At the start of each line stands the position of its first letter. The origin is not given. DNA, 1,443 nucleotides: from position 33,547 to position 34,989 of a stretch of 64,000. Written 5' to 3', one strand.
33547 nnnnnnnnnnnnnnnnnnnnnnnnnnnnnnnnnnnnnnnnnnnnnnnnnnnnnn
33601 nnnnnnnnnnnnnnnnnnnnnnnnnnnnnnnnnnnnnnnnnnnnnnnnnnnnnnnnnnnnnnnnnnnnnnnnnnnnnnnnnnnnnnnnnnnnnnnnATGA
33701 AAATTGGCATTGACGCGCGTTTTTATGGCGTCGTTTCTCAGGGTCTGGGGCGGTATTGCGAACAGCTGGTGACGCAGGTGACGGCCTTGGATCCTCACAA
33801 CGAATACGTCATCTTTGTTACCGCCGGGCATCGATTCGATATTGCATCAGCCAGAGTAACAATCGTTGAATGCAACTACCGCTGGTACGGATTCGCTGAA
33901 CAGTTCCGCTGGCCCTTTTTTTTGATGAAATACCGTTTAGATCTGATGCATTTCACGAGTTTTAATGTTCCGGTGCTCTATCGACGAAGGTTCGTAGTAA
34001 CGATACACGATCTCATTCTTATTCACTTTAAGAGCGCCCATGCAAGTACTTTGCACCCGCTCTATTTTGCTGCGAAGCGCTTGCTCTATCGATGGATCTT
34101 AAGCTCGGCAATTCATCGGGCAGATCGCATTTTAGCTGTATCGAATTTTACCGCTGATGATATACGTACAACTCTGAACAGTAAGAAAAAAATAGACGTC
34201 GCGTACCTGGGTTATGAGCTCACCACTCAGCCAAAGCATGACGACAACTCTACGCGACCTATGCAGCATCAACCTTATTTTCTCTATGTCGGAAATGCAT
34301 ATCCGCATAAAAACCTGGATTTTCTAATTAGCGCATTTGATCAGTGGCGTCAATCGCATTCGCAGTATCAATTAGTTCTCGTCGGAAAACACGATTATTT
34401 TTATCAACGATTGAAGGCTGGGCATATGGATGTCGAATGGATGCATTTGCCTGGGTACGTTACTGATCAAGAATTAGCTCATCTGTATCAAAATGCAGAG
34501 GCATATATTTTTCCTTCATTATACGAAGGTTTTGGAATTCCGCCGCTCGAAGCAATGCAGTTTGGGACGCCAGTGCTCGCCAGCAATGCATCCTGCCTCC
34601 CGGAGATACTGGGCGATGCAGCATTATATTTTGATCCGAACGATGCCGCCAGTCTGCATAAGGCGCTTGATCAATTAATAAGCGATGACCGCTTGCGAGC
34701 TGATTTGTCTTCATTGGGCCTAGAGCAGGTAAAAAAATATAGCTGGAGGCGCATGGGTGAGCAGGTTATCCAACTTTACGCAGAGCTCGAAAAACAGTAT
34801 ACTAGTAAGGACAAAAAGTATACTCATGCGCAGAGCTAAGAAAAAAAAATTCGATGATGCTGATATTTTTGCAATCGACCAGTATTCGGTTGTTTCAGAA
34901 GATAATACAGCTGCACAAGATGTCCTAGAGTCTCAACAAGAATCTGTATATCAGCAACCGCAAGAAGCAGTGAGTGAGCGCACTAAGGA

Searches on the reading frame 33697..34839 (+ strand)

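Call 8: search_protein_families(library=pfam, proteins=[window:33697-34839:+])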
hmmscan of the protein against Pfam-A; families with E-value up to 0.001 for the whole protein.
window:33697-34839:+ (380 aa): 6 families
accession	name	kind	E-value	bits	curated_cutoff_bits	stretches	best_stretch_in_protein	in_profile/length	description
PF00534.26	Glycos_transf_1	-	2.3e-35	122.1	26.4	1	189-338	12-166/172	Glycosyl transferases group 1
PF13692.12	Glyco_trans_1_4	-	2.2e-28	99.7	27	1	193-330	2-142/142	Glycosyl transferases group 1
PF20706.3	GT4-conflict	-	4.3e-14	52.7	26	1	139-314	144-326/385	Family 4 Glycosyltransferase in conflict systems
PF13439.12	Glyco_transf_4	-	1.8e-12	48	28.5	1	16-175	3-168/170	Glycosyltransferase Family 4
PF13579.12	Glyco_trans_4_4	-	9.4e-08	33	29.7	1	16-169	2-155/158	Glycosyl transferase 4-like domain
PF13524.12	Glyco_trans_1_2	-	1.5e-05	25.4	25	1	222-356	13-141/144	Glycosyl transferase-like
